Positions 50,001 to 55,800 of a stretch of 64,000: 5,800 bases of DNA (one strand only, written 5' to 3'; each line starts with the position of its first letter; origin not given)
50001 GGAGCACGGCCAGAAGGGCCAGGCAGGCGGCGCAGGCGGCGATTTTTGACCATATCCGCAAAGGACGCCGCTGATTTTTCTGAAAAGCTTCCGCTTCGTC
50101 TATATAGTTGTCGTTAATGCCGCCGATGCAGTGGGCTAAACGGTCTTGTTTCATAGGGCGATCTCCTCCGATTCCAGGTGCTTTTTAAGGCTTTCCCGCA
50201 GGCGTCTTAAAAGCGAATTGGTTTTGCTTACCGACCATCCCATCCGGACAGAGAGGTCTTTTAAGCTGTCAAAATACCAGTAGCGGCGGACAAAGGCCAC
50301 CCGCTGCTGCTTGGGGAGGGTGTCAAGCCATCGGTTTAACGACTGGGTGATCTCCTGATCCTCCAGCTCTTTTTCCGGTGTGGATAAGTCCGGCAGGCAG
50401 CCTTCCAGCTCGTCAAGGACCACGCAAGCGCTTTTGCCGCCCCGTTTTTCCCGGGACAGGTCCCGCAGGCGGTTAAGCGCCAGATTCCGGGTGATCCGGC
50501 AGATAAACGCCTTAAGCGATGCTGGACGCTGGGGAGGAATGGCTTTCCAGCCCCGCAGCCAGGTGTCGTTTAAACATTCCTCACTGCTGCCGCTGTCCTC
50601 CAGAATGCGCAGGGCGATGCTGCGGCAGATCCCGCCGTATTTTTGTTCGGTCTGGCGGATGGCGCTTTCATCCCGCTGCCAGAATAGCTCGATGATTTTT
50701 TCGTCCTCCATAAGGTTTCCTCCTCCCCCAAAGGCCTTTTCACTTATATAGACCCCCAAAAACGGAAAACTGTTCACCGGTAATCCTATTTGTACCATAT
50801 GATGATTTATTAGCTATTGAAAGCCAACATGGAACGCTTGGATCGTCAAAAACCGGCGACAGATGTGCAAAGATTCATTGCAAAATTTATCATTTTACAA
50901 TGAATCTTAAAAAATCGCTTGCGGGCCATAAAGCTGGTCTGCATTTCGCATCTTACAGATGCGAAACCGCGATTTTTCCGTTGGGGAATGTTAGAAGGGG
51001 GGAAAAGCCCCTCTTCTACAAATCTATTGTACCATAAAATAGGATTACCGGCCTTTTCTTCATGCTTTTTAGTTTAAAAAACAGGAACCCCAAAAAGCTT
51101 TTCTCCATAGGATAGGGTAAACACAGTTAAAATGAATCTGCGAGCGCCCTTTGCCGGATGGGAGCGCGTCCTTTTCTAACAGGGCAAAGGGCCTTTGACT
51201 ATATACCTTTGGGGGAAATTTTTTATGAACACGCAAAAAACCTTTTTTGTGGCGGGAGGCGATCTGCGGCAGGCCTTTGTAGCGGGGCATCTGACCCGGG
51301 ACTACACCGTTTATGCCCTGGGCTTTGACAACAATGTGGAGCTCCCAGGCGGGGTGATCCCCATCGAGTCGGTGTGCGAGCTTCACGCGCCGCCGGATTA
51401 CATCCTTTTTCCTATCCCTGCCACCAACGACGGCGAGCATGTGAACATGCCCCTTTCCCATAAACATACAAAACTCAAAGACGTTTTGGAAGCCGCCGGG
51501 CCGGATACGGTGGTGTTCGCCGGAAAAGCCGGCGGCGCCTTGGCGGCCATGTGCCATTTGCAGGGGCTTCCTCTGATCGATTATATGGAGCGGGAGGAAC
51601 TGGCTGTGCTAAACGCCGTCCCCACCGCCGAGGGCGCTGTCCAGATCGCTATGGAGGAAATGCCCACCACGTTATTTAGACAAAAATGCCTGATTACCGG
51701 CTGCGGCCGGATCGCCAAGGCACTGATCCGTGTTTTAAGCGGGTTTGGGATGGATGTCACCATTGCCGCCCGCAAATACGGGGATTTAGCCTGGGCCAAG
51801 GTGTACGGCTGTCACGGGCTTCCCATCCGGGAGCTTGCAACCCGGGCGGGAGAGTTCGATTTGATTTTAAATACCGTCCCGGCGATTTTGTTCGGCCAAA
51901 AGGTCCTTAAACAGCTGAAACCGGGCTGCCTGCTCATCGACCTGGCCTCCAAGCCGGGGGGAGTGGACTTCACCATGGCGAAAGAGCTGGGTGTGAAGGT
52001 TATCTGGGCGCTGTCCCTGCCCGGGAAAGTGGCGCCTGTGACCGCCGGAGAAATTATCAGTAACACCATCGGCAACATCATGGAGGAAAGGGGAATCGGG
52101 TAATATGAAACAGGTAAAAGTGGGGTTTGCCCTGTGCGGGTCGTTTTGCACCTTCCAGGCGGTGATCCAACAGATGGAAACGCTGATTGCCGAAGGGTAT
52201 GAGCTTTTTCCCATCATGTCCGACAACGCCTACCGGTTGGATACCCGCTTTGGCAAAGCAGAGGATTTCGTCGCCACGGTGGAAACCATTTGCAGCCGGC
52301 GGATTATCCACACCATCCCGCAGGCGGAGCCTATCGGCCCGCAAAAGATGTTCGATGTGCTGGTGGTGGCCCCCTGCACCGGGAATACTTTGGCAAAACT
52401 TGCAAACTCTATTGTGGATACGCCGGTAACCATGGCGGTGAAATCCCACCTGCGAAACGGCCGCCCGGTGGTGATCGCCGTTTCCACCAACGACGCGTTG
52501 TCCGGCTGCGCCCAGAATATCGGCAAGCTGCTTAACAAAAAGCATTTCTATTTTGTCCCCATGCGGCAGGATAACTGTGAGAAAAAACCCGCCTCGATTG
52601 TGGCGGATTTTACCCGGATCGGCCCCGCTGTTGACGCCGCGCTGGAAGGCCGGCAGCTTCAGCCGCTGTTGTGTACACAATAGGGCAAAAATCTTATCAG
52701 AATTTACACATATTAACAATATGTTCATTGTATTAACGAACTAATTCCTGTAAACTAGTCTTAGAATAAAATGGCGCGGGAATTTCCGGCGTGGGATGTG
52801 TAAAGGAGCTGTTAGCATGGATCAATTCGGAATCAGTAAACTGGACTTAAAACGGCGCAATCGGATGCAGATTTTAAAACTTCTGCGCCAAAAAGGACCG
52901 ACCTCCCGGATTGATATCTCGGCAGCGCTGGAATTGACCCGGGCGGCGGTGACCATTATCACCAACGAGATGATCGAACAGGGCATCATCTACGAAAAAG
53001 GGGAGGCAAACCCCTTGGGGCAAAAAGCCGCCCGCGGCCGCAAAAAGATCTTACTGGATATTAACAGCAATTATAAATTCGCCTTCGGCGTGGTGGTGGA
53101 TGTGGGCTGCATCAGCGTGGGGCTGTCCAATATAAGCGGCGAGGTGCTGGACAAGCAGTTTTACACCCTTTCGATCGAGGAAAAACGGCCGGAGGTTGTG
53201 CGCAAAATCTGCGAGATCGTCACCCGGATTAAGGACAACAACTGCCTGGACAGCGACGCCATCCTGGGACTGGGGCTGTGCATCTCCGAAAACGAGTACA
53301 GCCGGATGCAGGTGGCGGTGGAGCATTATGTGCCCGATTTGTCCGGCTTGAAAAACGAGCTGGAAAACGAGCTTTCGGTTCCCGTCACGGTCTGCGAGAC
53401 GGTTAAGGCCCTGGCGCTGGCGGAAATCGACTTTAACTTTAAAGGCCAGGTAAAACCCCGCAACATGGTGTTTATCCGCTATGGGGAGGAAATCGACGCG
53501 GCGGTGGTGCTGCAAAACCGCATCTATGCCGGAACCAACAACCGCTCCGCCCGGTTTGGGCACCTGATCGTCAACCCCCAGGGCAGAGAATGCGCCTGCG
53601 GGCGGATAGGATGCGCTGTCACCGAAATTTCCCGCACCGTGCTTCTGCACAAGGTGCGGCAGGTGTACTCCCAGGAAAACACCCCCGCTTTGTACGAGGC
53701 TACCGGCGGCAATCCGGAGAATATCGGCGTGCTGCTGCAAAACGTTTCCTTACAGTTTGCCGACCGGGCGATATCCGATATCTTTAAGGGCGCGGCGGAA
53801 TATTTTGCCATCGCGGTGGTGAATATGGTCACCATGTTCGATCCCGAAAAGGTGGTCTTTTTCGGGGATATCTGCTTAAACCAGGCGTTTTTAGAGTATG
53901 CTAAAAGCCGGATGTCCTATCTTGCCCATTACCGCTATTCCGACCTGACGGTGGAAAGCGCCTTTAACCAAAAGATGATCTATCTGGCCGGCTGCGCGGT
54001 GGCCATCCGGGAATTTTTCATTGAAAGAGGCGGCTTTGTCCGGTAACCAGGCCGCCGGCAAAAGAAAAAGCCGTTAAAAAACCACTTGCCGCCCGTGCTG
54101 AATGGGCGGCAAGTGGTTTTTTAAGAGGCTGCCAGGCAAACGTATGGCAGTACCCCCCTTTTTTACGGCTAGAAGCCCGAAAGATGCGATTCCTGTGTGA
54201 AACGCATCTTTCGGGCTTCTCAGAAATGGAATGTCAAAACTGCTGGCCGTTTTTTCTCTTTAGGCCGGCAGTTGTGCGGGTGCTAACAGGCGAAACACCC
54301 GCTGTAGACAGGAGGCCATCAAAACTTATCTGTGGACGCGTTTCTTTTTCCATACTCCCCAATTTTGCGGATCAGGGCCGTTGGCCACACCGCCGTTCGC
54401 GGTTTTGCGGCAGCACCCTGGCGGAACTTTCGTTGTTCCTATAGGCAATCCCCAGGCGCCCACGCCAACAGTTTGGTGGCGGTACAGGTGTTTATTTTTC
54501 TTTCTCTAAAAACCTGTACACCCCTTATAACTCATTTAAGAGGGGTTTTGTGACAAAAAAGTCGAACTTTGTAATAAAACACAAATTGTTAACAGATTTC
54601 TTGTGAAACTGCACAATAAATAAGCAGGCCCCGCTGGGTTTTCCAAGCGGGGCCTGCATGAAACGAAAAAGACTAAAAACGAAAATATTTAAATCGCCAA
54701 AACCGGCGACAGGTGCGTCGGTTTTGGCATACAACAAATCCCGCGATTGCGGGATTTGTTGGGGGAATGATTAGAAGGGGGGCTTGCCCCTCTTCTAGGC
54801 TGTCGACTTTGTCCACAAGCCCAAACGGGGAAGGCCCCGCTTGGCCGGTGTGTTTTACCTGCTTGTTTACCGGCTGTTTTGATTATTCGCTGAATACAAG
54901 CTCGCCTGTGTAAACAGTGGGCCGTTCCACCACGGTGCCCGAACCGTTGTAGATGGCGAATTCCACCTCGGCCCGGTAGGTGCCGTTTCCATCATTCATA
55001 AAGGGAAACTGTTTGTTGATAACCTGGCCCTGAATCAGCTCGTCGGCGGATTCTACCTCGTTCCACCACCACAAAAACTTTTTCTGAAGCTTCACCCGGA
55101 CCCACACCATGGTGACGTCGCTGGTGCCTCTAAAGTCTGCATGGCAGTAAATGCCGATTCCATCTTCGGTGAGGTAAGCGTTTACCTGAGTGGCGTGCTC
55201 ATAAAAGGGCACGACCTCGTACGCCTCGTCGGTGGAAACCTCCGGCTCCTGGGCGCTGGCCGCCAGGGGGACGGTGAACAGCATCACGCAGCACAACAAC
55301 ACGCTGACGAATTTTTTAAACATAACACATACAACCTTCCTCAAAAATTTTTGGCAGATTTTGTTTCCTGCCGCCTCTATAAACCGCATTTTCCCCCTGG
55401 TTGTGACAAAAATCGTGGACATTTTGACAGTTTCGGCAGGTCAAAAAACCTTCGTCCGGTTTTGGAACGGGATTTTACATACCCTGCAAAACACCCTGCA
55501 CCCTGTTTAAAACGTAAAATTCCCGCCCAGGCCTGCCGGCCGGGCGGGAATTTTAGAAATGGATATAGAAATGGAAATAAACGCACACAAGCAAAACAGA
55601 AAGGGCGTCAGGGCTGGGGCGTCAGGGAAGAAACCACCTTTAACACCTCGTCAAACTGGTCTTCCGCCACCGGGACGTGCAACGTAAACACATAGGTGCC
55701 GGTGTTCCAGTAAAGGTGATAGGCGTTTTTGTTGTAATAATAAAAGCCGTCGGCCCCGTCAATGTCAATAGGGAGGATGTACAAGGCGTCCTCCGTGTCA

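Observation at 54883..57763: Co-oriented module: SipW-like (possibly degenerate) signal peptidase, sigma factor, anti-sigma factor, small secreted protein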

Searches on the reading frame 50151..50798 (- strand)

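Call 3: search_protein_families(library=pfam, proteins=[window:50151-50798:-], max_evalue=1)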
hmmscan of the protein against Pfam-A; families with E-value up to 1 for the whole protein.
window:50151-50798:- (215 aa): 4 families
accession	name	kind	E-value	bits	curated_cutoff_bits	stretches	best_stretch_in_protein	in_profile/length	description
PF04542.20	Sigma70_r2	-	8.4e-12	45.2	24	1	54-116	5-70/71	Sigma-70 region 2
PF08281.18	Sigma70_r4_2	-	1.4e-05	25.1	25.7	1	154-204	4-54/54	Sigma-70, region 4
PF04545.22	Sigma70_r4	-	0.0011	18.9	24.1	1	157-206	1-50/50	Sigma-70, region 4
PF07638.17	Sigma70_ECF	-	0.019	15.3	21.1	1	98-209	78-184/185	ECF sigma factor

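Call 4: search_protein_families(library=ncbifam, proteins=[window:50151-50798:-], max_evalue=1)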
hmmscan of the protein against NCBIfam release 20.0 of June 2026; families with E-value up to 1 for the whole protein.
window:50151-50798:- (215 aa): 58 families (the best 25 are shown)
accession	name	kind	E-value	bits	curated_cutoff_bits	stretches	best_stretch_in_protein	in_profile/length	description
TIGR02937.1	sigma70-ECF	superfamily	2.3e-18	66.4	42.9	1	46-208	2-165/165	sigma-70 family RNA polymerase sigma factor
NF004113.0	PRK05602.1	equivalog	8e-17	61.5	208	1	31-212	31-205/211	RNA polymerase sigma factor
NF009176.0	PRK12524.1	equivalog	1.5e-14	54.3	264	1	30-212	11-188/196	RNA polymerase sigma factor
TIGR02985.1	Sig70_bacteroi1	subfamily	5.8e-14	52.6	126.4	1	57-208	13-162/162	RNA polymerase sigma-70 factor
NF008888.0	PRK11922.1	equivalog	6.6e-14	52.1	204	1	30-210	15-198/231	RNA polymerase sigma factor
NF009190.0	PRK12538.1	equivalog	8.8e-14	51.8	303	1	30-212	48-223/233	RNA polymerase sigma factor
NF007223.0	PRK09641.1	equivalog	1.4e-11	44.5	209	1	35-210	8-186/187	RNA polymerase sigma factor SigW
NF058625.1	sigma_PG0214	equivalog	3.6e-11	43.1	130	1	61-211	20-164/170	GFO_1088 family ECF-type sigma factor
TIGR02950.1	SigM_subfam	subfamily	8e-11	42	147.95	1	62-208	17-158/159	RNA polymerase sigma factor, SigM family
NF009172.0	PRK12519.1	subfamily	1.3e-10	41.1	222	1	31-206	15-191/194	RNA polymerase sigma factor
TIGR02989.1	Sig-70_gvs1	subfamily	4.1e-10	39.8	124.55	1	58-205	14-155/158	RNA polymerase sigma-70 factor, Rhodopirellula/Verrucomicrobium family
NF009166.1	PRK12513.1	equivalog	4.8e-10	39.5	206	1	31-212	8-190/193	RNA polymerase sigma factor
TIGR02939.1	RpoE_Sigma70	equivalog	7.5e-10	39.1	236.15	1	32-208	7-186/190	RNA polymerase sigma factor RpoE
NF009167.0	PRK12514.1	equivalog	1.5e-09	38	265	1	48-206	23-176/180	RNA polymerase sigma factor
TIGR02983.1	SigE-fam_strep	subfamily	1.6e-09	37.8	141.55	1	61-211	22-161/162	SigE family RNA polymerase sigma factor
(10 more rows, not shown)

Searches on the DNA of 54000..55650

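Call 98: search_rna_families(source=window, start=54000, end=55650, threshold=evalue, max_evalue=1)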
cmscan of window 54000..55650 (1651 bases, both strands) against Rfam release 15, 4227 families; matches with E-value up to 1: 8.
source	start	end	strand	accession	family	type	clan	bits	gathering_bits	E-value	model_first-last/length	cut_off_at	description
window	54177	54212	-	RF04004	mir-7940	Gene; miRNA;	-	27.5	80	0.0048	1-57/57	no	mir-7940 microRNA precursor family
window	54158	54231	+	RF04302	mir-506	Gene; miRNA;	CL00140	25.3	84.5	0.016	1-81/81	no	mir-506 microRNA precursor family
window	54622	54756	-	RF02613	BSR0739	Gene; sRNA;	-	23.6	191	0.02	14-153/160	no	Brucella sRNA 0739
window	54585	54667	+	RF02973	Enterococcus-1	Gene; sRNA;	-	23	71.4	0.062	1-152/152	no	Enterococcus-1 RNA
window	54171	54221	+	RF03821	mir-2002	Gene; miRNA;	-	21.4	49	0.38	1-68/68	no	mir-2002 microRNA precursor family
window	54069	54127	-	RF04138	mir-9243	Gene; miRNA;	-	21.4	83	0.39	1-86/86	no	mir-9243 microRNA precursor family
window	54076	54222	-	RF01400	istR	Gene; antitoxin;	-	20.9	45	0.19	1-130/130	no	istR Hfq binding RNA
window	54645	54758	+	RF00195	RsmY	Gene; sRNA;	CL00106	19.5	57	0.043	1-121/121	no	RsmY RNA family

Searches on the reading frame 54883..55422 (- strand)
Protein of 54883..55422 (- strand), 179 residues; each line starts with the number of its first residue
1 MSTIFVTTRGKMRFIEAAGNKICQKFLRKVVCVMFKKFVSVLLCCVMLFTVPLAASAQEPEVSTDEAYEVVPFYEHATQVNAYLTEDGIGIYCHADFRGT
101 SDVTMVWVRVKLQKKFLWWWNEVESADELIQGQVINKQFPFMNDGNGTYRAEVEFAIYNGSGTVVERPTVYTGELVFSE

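Call 3: search_protein_families(library=pfam, proteins=[window:54883-55422:-], max_evalue=1)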
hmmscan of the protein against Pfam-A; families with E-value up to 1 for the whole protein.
window:54883-55422:- (179 aa): 1 family
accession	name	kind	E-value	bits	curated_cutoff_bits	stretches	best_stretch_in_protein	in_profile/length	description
PF05357.18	Phage_Coat_A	-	0.22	11.8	20.8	0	70-82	11-24/63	Phage Coat Protein A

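Call 4: search_protein_families(library=ncbifam, proteins=[window:54883-55422:-], max_evalue=1)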
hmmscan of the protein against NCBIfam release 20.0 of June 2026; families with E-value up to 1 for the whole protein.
window:54883-55422:- (179 aa): 1 family
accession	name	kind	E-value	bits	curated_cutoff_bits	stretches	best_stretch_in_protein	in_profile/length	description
NF038353.1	FxLYD_dom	domain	0.022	14.6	23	1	148-175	17-45/71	FxLYD domain-containing protein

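Call 31: find_homologous_proteins(query=window:54883-55323:-, max_evalue=10)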
Query window:54883-55323:- (146 aa): 2 proteins with E <= 10 among 15 candidates.
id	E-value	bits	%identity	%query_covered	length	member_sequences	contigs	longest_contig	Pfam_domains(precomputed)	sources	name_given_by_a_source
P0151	5.5e-94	329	99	100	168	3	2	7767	-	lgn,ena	-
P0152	7.8e-79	280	84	99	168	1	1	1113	-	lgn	-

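Call 35: find_encoding_contigs(protein=P0151, flank=8000)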
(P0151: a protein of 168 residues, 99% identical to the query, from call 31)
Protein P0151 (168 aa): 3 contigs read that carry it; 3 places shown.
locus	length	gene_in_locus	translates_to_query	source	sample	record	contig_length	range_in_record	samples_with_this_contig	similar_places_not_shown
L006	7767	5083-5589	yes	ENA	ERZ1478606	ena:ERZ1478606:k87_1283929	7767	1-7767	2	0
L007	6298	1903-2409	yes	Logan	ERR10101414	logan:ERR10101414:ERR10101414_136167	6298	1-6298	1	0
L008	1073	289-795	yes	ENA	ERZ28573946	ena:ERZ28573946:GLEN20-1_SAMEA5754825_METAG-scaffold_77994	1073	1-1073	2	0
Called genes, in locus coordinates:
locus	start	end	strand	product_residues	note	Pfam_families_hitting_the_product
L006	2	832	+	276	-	?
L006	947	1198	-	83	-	PF04014:MazE_antitoxin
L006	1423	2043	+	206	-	PF07670:Gate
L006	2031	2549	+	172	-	PF07670:Gate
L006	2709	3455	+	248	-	-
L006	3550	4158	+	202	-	PF08281:Sigma70_r4_2, PF04545:Sigma70_r4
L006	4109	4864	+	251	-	PF14285:DUF4367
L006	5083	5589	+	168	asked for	-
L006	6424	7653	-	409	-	PF13412:HTH_24 (weak), PF00480:ROK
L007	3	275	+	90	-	?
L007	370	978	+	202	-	PF08281:Sigma70_r4_2, PF04545:Sigma70_r4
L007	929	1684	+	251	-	PF14285:DUF4367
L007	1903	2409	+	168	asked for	-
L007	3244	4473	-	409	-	PF13412:HTH_24 (weak), PF00480:ROK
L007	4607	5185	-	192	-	PF02441:Flavoprotein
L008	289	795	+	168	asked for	-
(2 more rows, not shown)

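Call 57: find_related_loci(query=A5, collection=metagenome_contigs, flank=8000)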
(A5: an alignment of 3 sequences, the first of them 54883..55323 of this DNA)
Query A5 (146 aa) in metagenome_contigs; peptide patterns used: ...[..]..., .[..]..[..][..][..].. (x = any residue, [..] = any of these).
359 stretches matched a pattern, but none encodes a relative of the query by tblastn (E <= 1e-3).

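Call 75: search_protein_families(library=padloc, proteins=[window:54883-55323:-], max_evalue=0.01)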
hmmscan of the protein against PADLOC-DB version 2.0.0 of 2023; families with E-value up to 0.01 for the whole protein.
window:54883-55323:- (146 aa): 0 families

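Call 88: predict_structure(alignment_id=A8)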
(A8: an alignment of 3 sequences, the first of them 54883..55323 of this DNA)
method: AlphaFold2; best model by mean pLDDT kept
length: 146 residues; sequences in the alignment: 3
mean_pLDDT: 59.8   pTM: 0.49
mean pLDDT of the five models: 59.8, 55.5, 51.4, 49.1, 49.0
residues with pLDDT >= 90: 0; 70-90: 44; 50-70: 59; < 50: 43
segments of 3 or more residues with pLDDT < 50: 1-42
pLDDT, mean of each block of 10 residues (from residue 1): 45 43 35 36 57 71 60 73 67 72 72 71 71 62 64
secondary structure, 60 per line:
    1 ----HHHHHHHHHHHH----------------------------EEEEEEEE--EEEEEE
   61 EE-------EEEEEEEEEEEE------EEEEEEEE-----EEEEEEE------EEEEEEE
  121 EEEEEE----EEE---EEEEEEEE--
elements in order: H5-16 E45-52 E55-62 E70-81 E88-95 E101-107 E114-126 E131-133 E137-144
